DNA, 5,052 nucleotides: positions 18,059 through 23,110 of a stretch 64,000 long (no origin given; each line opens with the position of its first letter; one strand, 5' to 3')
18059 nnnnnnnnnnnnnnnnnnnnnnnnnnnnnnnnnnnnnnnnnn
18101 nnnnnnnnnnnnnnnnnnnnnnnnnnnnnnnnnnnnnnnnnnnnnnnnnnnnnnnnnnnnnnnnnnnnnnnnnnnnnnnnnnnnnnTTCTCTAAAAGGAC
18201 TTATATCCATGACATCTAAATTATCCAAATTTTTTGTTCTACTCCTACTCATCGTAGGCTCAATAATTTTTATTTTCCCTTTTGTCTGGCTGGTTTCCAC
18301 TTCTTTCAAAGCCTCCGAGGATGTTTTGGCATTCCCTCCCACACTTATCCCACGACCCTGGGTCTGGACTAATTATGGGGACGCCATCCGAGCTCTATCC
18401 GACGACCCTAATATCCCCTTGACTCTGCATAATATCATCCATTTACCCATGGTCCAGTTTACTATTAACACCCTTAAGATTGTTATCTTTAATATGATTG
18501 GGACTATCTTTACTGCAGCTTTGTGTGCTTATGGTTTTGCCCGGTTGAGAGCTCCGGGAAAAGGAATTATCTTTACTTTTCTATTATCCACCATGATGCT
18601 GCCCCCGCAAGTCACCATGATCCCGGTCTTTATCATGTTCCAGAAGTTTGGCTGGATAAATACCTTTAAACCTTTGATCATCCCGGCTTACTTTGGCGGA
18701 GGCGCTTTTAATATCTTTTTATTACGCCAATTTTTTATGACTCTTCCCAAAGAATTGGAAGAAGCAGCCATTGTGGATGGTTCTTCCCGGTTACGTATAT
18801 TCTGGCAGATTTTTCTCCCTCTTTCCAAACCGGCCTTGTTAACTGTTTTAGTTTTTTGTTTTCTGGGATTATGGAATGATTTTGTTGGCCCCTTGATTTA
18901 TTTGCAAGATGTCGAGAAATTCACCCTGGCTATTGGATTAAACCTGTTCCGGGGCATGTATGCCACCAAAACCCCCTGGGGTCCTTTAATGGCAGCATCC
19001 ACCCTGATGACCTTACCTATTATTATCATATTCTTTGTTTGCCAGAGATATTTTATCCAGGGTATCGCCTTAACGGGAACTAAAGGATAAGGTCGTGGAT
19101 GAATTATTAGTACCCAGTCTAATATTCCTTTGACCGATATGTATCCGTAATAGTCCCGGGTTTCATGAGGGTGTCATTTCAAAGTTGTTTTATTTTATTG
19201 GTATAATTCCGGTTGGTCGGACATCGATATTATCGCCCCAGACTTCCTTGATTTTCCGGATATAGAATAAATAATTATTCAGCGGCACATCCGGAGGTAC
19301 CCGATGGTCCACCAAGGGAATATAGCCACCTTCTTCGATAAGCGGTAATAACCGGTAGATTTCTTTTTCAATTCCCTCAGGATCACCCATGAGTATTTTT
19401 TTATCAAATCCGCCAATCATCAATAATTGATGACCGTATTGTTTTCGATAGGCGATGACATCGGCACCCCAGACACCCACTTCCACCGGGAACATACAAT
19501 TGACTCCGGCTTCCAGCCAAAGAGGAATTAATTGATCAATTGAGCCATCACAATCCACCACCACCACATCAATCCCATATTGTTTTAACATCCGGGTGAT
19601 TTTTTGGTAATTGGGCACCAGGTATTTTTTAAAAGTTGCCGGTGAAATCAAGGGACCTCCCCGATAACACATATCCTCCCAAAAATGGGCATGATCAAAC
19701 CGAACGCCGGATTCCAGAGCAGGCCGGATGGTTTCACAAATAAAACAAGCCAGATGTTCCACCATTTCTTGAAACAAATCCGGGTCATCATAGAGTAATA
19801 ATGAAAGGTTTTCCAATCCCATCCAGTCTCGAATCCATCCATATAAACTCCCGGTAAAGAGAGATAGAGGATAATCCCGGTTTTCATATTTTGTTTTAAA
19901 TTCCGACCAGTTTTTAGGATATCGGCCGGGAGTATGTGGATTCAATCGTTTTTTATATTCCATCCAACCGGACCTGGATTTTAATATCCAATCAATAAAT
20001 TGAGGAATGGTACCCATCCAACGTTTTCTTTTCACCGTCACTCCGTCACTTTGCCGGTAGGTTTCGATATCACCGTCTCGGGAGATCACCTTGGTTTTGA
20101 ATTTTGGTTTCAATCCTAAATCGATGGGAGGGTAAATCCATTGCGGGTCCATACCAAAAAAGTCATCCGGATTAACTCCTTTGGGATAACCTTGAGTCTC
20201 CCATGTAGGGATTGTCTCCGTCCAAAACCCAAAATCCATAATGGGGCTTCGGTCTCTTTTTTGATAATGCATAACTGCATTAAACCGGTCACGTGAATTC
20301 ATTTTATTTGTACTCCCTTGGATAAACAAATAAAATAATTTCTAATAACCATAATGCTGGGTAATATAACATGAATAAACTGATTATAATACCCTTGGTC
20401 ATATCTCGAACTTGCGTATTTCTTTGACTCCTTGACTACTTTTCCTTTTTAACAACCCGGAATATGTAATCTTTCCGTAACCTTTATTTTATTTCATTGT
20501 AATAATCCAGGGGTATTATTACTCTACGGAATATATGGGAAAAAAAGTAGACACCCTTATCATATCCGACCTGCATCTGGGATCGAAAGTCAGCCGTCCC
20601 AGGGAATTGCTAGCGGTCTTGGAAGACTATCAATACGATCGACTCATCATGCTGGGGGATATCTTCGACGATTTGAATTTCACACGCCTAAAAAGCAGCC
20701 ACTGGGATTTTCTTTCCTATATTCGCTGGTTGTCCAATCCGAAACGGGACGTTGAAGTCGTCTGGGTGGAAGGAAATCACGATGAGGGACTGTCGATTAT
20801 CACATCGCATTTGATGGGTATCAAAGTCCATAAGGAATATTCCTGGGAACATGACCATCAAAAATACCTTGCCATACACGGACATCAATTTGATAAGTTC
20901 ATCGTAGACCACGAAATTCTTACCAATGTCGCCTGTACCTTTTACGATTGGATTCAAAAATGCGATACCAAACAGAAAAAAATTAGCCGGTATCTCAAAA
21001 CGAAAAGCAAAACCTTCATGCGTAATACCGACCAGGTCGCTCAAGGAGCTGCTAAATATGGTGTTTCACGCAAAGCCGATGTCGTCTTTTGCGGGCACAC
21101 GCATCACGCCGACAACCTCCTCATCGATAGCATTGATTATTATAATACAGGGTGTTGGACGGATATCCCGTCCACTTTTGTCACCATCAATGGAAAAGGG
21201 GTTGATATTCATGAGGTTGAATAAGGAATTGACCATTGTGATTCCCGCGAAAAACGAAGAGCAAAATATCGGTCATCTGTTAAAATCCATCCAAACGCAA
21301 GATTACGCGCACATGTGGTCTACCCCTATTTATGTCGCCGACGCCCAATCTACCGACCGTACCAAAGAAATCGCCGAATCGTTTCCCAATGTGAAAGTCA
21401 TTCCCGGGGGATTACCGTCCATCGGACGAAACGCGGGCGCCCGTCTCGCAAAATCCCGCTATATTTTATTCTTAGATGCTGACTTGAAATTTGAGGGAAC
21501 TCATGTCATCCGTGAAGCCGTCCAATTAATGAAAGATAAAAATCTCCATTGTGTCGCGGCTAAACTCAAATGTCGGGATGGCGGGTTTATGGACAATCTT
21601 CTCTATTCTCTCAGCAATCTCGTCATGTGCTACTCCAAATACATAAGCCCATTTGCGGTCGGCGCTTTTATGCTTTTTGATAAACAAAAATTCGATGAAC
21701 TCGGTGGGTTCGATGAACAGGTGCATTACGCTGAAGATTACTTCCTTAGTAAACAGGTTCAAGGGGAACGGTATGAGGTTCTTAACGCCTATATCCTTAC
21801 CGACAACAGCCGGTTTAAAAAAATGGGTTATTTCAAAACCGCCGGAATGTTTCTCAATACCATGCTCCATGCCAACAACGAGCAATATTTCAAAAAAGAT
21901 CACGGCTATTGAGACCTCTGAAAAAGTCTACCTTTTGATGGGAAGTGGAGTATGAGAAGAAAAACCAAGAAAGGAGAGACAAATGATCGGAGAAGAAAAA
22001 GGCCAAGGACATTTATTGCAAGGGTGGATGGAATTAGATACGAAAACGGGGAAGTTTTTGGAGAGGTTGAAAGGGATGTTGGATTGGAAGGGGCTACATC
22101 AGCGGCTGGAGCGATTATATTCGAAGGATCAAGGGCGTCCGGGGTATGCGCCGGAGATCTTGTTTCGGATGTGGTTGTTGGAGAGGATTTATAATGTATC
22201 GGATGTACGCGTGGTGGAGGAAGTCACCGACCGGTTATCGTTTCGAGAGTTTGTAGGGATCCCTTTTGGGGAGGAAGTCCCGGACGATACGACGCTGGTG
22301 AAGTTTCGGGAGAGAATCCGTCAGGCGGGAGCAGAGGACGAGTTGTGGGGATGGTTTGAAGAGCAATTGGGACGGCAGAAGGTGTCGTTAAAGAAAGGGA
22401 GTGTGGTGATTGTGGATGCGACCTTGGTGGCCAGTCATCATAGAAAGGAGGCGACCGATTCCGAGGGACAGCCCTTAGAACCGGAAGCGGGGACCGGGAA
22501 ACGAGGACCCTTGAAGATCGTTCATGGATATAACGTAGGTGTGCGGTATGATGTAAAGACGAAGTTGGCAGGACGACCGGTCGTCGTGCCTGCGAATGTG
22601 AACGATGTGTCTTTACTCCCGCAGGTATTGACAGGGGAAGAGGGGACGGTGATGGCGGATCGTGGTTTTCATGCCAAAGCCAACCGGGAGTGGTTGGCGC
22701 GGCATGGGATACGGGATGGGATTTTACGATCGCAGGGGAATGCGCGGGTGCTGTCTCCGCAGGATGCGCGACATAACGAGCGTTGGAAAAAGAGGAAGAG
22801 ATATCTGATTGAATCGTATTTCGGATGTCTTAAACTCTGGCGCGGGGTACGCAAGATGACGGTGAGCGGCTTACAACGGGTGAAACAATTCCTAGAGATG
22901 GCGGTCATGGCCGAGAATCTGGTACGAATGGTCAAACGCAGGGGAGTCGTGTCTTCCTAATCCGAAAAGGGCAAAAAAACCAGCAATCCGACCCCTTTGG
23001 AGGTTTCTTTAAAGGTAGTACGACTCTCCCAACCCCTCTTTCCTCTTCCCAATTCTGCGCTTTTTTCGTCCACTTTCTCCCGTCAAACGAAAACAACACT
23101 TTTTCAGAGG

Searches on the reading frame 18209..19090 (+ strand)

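Call 24: search_protein_families(library=pfam, proteins=[window:18209-19090:+], max_evalue=0.00001)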
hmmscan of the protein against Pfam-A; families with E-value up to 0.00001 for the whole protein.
window:18209-19090:+ (293 aa): 1 family
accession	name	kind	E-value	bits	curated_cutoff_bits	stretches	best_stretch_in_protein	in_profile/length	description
PF00528.27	BPD_transp_1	-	3.6e-22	79.4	26.4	1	103-286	5-182/184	Binding-protein-dependent transport system inner membrane component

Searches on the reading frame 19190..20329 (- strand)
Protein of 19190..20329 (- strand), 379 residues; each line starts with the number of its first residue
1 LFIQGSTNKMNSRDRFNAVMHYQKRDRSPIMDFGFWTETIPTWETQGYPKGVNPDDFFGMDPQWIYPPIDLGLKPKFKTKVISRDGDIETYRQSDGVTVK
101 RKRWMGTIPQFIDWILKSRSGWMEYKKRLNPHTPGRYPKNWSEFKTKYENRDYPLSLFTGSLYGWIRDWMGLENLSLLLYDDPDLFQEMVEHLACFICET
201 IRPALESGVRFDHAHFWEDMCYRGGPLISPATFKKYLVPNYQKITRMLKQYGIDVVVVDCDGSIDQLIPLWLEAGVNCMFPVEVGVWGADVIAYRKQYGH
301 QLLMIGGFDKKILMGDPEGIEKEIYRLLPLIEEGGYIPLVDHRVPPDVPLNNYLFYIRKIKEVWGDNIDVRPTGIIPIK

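Call 24: search_protein_families(library=pfam, proteins=[window:19190-20329:-], max_evalue=0.00001)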
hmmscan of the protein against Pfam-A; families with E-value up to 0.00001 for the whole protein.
window:19190-20329:- (379 aa): 1 family
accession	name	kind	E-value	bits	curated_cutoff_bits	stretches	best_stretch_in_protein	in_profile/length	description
PF01208.23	URO-D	-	1.4e-14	54.3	23.9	1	171-362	161-345/346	Uroporphyrinogen decarboxylase (URO-D)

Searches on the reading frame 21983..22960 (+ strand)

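Call 24: search_protein_families(library=pfam, proteins=[window:21983-22960:+], max_evalue=0.00001)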
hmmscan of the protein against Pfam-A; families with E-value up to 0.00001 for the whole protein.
window:21983-22960:+ (325 aa): 2 families
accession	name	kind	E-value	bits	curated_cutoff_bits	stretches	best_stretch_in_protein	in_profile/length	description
PF05598.16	DUF772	-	2.5e-19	69.5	23.1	1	51-118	1-67/74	Transposase domain (DUF772)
PF01609.27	DDE_Tnp_1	-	4.8e-18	66.1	23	1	138-313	3-200/200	Transposase DDE domain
